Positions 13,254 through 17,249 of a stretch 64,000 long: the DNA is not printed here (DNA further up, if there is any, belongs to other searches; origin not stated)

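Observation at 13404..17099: One ORF hard-wires a secreted subtilisin to an AmpG/PAT-type MFS permease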

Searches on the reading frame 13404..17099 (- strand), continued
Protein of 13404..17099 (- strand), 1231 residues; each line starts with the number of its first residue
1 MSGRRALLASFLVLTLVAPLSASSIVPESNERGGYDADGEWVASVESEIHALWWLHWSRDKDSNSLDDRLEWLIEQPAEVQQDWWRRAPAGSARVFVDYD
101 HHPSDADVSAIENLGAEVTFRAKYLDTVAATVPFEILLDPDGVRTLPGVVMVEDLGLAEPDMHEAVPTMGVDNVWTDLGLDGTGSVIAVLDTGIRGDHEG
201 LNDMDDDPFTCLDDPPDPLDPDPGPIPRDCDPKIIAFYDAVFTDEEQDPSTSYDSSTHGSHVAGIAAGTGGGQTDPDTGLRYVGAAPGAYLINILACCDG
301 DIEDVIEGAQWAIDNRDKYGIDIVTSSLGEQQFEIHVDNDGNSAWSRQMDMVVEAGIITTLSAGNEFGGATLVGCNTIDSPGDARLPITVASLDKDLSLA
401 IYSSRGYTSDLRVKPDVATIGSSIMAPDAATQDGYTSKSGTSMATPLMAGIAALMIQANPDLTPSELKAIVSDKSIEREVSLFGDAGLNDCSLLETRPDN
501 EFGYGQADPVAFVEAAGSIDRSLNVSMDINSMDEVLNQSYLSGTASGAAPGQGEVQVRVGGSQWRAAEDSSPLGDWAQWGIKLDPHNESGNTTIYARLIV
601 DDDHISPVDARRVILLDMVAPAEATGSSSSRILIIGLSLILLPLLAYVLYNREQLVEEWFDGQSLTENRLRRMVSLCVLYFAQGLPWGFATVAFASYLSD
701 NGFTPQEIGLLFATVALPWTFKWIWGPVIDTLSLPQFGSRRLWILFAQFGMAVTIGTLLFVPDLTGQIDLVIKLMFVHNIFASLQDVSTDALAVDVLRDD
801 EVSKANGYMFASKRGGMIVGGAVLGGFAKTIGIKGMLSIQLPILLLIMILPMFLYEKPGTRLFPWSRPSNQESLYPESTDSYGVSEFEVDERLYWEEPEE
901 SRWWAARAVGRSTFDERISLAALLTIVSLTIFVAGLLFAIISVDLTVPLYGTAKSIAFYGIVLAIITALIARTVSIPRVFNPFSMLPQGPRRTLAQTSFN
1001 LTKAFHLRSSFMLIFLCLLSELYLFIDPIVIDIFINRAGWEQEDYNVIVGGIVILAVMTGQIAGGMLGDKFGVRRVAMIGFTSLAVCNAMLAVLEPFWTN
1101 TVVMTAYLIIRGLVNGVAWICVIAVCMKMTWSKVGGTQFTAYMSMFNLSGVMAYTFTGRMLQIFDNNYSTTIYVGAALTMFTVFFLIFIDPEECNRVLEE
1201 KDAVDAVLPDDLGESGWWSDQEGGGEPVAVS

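Call 6: find_homologous_proteins(query=window:13404-17099:-)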
Query window:13404-17099:- (1231 aa): 1355 proteins with E <= 0.001 among 8000 candidates; the best 120 are listed.
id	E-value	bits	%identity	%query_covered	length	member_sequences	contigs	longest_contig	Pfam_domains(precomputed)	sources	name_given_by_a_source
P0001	0.0e+0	2658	94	100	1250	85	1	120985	PF13000.14,PF00082.28,PF07690.22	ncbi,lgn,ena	-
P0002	0.0e+0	2625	94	100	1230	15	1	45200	PF13000.14,PF03092.23,PF00082.28,PF07690.22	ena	-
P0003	0.0e+0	2622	93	100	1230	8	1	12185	PF13000.14,PF03092.23,PF00082.28,PF07690.22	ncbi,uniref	ncbi:uncharacterized protein METZ01_LOCUS44246 [marine metagenome]|uniref:Peptidase S8/S53 domain-co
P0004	0.0e+0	2620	94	100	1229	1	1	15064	PF13000.14,PF03092.23,PF00082.28,PF07690.22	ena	-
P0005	0.0e+0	2619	93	100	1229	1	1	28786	PF13000.14,PF03092.23,PF00082.28,PF07690.22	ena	-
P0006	0.0e+0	2618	93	100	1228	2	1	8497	PF13000.14,PF03092.23,PF00082.28,PF07690.22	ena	-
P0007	0.0e+0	2617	93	100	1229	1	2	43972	PF13000.14,PF03092.23,PF00082.28,PF07690.22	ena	-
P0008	0.0e+0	2614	93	100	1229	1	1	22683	PF13000.14,PF03092.23,PF00082.28,PF07690.22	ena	-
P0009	0.0e+0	2614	93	100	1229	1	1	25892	PF13000.14,PF03092.23,PF00082.28,PF07690.22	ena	-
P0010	0.0e+0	2551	90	100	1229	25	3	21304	PF13000.14,PF03092.23,PF00082.28,PF07690.22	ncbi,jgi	jgi:subtilisin family serine protease/MFS family permease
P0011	0.0e+0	2255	79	100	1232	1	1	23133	PF13000.14,PF00082.28,PF07690.22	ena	-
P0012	0.0e+0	2255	79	100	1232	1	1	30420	PF13000.14,PF00082.28,PF07690.22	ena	-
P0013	0.0e+0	2245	78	100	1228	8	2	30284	PF13000.14,PF00082.28,PF07690.22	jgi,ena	-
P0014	0.0e+0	2244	79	100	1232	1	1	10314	PF13000.14,PF00082.28,PF07690.22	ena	-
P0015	0.0e+0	2243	79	98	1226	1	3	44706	PF13000.14,PF00082.28,PF07690.22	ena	-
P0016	0.0e+0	2242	79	98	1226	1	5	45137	PF13000.14,PF00082.28,PF07690.22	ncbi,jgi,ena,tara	tara:strand:+ start:566 stop:4246 length:3681 start_codon:yes stop_codon:yes gene_type:complete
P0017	0.0e+0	2219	78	100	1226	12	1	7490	PF13000.14,PF00082.28,PF07690.22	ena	-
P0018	0.0e+0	2217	78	100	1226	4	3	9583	PF13000.14,PF00082.28,PF07690.22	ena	-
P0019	0.0e+0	2207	76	100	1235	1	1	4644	PF13000.14,PF03092.23,PF00082.28,PF07690.22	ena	-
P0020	0.0e+0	2204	76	100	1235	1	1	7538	PF13000.14,PF00082.28,PF07690.22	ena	-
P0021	0.0e+0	2200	76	100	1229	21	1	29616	PF13000.14,PF00082.28,PF07690.22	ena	-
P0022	0.0e+0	2200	76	100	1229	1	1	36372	PF13000.14,PF00082.28,PF07690.22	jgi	-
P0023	0.0e+0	2199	76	100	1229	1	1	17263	PF13000.14,PF00082.28,PF07690.22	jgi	-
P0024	0.0e+0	2199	76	100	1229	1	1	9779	PF13000.14,PF00082.28,PF07690.22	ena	-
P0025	0.0e+0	2198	76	100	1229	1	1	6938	PF13000.14,PF00082.28,PF07690.22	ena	-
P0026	0.0e+0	2198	76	100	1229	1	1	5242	PF13000.14,PF00082.28,PF07690.22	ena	-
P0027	0.0e+0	2197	76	100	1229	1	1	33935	PF13000.14,PF00082.28,PF07690.22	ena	-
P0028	0.0e+0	2196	76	100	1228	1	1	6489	PF13000.14,PF00082.28,PF07690.22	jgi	-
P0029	0.0e+0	2194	76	100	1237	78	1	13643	PF13000.14,PF00082.28,PF07690.22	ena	-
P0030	0.0e+0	2183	75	100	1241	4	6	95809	PF13000.14,PF00082.28,PF07690.22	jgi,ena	-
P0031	0.0e+0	2180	75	100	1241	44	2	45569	PF13000.14,PF03092.23,PF00082.28,PF07690.22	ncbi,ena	-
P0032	0.0e+0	2173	76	100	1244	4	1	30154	PF13000.14,PF00082.28,PF07690.22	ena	-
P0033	0.0e+0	2173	76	100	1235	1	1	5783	PF13000.14,PF00082.28,PF07690.22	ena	-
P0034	0.0e+0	2142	75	100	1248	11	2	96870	PF13000.14,PF03092.23,PF00082.28,PF07690.22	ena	-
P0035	0.0e+0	2132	75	99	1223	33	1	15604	PF13000.14,PF00082.28,PF07690.22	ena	-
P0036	0.0e+0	2129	74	99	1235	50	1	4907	PF13000.14,PF03092.23,PF00082.28,PF07690.22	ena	-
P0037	0.0e+0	2076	73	100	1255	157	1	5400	PF13000.14,PF00082.28,PF07690.22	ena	-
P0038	0.0e+0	2068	72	100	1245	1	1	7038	PF13000.14,PF03092.23,PF00082.28,PF07690.22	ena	-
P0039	0.0e+0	2066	71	100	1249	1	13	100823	PF13000.14,PF03092.23,PF00082.28,PF07690.22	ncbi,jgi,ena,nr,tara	ncbi:MAG TPA: MFS transporter [Candidatus Thalassarchaeaceae archaeon]|jgi:MFS family permease|nr:MF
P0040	0.0e+0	2063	72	100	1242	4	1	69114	PF13000.14,PF03092.23,PF00082.28,PF07690.22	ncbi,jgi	-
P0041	0.0e+0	2059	71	100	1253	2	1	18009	PF13000.14,PF03092.23,PF00082.28,PF07690.22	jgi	-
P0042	0.0e+0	2056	71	100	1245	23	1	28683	PF13000.14,PF03092.23,PF00082.28,PF07690.22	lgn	-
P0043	0.0e+0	2056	71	100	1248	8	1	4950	PF13000.14,PF03092.23,PF00082.28,PF07690.22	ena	-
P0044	0.0e+0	2031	70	100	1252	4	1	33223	PF13000.14,PF03092.23,PF00082.28,PF07690.22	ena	-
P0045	0.0e+0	2013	70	100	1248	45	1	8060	PF13000.14,PF03092.23,PF00082.28,PF07690.22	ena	-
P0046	0.0e+0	2004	70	98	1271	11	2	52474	PF13000.14,PF03092.23,PF00082.28,PF07690.22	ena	-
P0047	0.0e+0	1938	94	73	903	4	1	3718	PF13000.14,PF03092.23,PF00082.28,PF07690.22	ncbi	-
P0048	0.0e+0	1868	76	72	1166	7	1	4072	PF13000.14,PF03092.23,PF00082.28,PF07690.22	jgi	jgi:PAT family beta-lactamase induction signal transducer AmpG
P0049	0.0e+0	1811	64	99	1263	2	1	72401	PF13000.14,PF03092.23,PF00082.28,PF07690.22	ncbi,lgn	-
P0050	0.0e+0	1799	65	99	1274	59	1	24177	PF13000.14,PF03092.23,PF00082.28,PF07690.22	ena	-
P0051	0.0e+0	1750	62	100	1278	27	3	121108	PF13000.14,PF03092.23,PF00082.28,PF07690.22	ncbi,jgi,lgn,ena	-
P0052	0.0e+0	1748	64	99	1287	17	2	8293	PF13000.14,PF00082.28,PF07690.22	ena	-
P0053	0.0e+0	1748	63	99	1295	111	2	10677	PF13000.14,PF00082.28,PF07690.22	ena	-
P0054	0.0e+0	1747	60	100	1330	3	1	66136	PF13000.14,PF00082.28,PF07690.22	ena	-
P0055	0.0e+0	1747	62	100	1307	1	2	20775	PF13000.14,PF00082.28,PF07690.22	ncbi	-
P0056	0.0e+0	1745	65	98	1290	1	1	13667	PF13000.14,PF00082.28,PF07690.22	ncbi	-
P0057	0.0e+0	1744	63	99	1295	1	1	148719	PF13000.14,PF00082.28,PF07690.22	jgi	-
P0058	0.0e+0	1744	63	99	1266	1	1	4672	PF13000.14,PF00082.28,PF07690.22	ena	-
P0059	0.0e+0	1743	62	100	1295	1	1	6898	PF13000.14,PF00082.28,PF07690.22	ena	-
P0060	0.0e+0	1743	62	100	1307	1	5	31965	PF13000.14,PF00082.28,PF07690.22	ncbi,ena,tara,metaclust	tara:strand:- start:968 stop:4891 length:3924 start_codon:yes stop_codon:yes gene_type:complete|meta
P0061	0.0e+0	1742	61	100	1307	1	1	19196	PF13000.14,PF00082.28,PF07690.22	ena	-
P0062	0.0e+0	1742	61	100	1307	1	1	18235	PF13000.14,PF00082.28,PF07690.22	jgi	-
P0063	0.0e+0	1742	63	99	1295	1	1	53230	PF13000.14,PF00082.28,PF07690.22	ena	-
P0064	0.0e+0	1742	62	100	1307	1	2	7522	PF13000.14,PF00082.28,PF07690.22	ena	-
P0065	0.0e+0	1742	62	100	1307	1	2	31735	PF13000.14,PF00082.28,PF07690.22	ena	-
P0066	0.0e+0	1742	61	100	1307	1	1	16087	PF13000.14,PF00082.28,PF07690.22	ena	-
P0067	0.0e+0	1742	62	100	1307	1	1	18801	PF13000.14,PF00082.28,PF07690.22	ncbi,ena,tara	tara:strand:- start:2168 stop:6091 length:3924 start_codon:yes stop_codon:yes gene_type:complete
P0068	0.0e+0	1742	76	53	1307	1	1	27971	PF13000.14,PF00082.28,PF07690.22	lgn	-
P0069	0.0e+0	1742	62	100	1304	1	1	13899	PF13000.14,PF00082.28,PF07690.22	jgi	-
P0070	0.0e+0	1741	63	99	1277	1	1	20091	PF13000.14,PF00082.28,PF07690.22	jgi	-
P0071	0.0e+0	1740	63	99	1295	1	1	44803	PF13000.14,PF00082.28,PF07690.22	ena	-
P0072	0.0e+0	1740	63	99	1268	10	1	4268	PF13000.14,PF00082.28,PF07690.22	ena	-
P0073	0.0e+0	1739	61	99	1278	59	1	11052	PF13000.14,PF00082.28,PF07690.22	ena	-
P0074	0.0e+0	1739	61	100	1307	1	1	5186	PF13000.14,PF00082.28,PF07690.22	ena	-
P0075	0.0e+0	1739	63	99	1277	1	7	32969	PF13000.14,PF00082.28,PF07690.22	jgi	jgi:subtilisin family serine protease/MFS family permease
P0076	0.0e+0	1739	63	99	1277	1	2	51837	PF13000.14,PF00082.28,PF07690.22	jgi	jgi:subtilisin family serine protease/MFS family permease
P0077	0.0e+0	1738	63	99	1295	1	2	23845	PF13000.14,PF00082.28,PF07690.22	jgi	-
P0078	0.0e+0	1738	63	99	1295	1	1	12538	PF13000.14,PF00082.28,PF07690.22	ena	-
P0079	0.0e+0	1738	63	99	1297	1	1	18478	PF13000.14,PF00082.28,PF07690.22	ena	-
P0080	0.0e+0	1738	63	99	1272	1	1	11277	PF13000.14,PF00082.28,PF07690.22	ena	-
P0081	0.0e+0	1738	63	99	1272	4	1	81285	PF13000.14,PF00082.28,PF07690.22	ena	-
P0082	0.0e+0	1737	63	99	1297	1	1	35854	PF13000.14,PF00082.28,PF07690.22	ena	-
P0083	0.0e+0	1737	63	99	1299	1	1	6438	PF13000.14,PF00082.28,PF07690.22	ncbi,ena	-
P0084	0.0e+0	1737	63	99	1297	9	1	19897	PF13000.14,PF00082.28,PF07690.22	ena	-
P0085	0.0e+0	1737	63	99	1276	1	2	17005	PF13000.14,PF00082.28,PF07690.22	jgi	jgi:subtilisin family serine protease/MFS family permease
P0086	0.0e+0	1735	62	100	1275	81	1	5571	PF13000.14,PF00082.28,PF07690.22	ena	-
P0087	0.0e+0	1734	62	99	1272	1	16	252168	PF13000.14,PF03092.23,PF00082.28,PF07690.22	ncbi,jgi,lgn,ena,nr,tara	ncbi:MAG: hypothetical protein CMA43_00955 [Euryarchaeota archaeon]|jgi:subtilisin family serine pro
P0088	0.0e+0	1733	62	99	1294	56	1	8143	PF13000.14,PF00082.28,PF07690.22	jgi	-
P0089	0.0e+0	1733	61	100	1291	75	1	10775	PF13000.14,PF03092.23,PF00082.28,PF07690.22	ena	-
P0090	0.0e+0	1732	62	99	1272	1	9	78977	PF13000.14,PF03092.23,PF00082.28,PF07690.22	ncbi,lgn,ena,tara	tara:strand:+ start:420 stop:4238 length:3819 start_codon:yes stop_codon:yes gene_type:complete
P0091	0.0e+0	1732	63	99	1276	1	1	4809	PF13000.14,PF00082.28,PF07690.22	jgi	-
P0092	0.0e+0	1732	63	99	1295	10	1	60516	PF13000.14,PF00082.28,PF07690.22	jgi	-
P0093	0.0e+0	1731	75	54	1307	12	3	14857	PF13000.14,PF00082.28,PF07690.22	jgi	-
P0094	0.0e+0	1731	63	99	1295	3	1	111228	PF13000.14,PF00082.28,PF07690.22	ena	-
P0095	0.0e+0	1731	62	99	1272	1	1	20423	PF13000.14,PF03092.23,PF00082.28,PF07690.22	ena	-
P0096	0.0e+0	1731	63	99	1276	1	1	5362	PF13000.14,PF00082.28,PF07690.22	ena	-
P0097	0.0e+0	1731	62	100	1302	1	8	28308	PF13000.14,PF00082.28,PF07690.22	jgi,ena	-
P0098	0.0e+0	1731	62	100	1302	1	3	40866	PF13000.14,PF00082.28,PF07690.22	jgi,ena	-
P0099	0.0e+0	1731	62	99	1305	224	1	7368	PF13000.14,PF00082.28,PF07690.22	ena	-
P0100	0.0e+0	1730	62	99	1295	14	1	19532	PF13000.14,PF00082.28,PF07690.22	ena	-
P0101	0.0e+0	1730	75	54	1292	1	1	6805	PF13000.14,PF00082.28,PF07690.22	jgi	jgi:subtilisin family serine protease/MFS family permease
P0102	0.0e+0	1730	62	99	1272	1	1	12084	PF13000.14,PF03092.23,PF00082.28,PF07690.22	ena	-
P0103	0.0e+0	1729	62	99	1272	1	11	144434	PF13000.14,PF03092.23,PF00082.28,PF07690.22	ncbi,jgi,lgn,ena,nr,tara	ncbi:MAG: hypothetical protein CMB58_002685 [Methanobacteriota archaeon]|nr:MAG: hypothetical protei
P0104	0.0e+0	1728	63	99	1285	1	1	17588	PF13000.14,PF00082.28,PF07690.22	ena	-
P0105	0.0e+0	1728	62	100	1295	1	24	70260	PF13000.14,PF00082.28,PF07690.22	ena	-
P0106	0.0e+0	1726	62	100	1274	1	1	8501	PF13000.14,PF03092.23,PF00082.28,PF07690.22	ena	-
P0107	0.0e+0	1726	62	99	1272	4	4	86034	PF13000.14,PF03092.23,PF00082.28,PF07690.22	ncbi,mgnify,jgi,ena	mgnify:CR=1 FL=1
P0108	0.0e+0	1725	63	99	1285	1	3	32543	PF13000.14,PF00082.28,PF07690.22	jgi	-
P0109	0.0e+0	1725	62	99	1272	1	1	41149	PF13000.14,PF03092.23,PF00082.28,PF07690.22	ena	-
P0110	0.0e+0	1725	62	99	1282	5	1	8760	PF13000.14,PF00082.28,PF07690.22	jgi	-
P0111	0.0e+0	1723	61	100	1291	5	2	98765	PF13000.14,PF03092.23,PF00082.28,PF07690.22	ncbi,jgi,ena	-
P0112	0.0e+0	1722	62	100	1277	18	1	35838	PF13000.14,PF03092.23,PF00082.28,PF07690.22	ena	-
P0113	0.0e+0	1722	62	100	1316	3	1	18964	PF13000.14,PF00082.28,PF07690.22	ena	-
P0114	0.0e+0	1722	63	99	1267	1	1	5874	PF13000.14,PF00082.28,PF07690.22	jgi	jgi:subtilisin family serine protease/MFS family permease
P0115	0.0e+0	1721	74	54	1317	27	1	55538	PF13000.14,PF00082.28,PF07690.22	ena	-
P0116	0.0e+0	1720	62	99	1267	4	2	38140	PF13000.14,PF03092.23,PF00082.28,PF07690.22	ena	-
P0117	0.0e+0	1719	61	99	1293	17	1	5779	PF13000.14,PF00082.28,PF07690.22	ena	-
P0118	0.0e+0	1719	74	54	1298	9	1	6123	PF13000.14,PF00082.28,PF07690.22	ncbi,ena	-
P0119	0.0e+0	1719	62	99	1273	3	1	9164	PF13000.14,PF03092.23,PF00082.28,PF07690.22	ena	-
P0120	0.0e+0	1719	61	99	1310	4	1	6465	PF13000.14,PF03092.23,PF00082.28,PF07690.22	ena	-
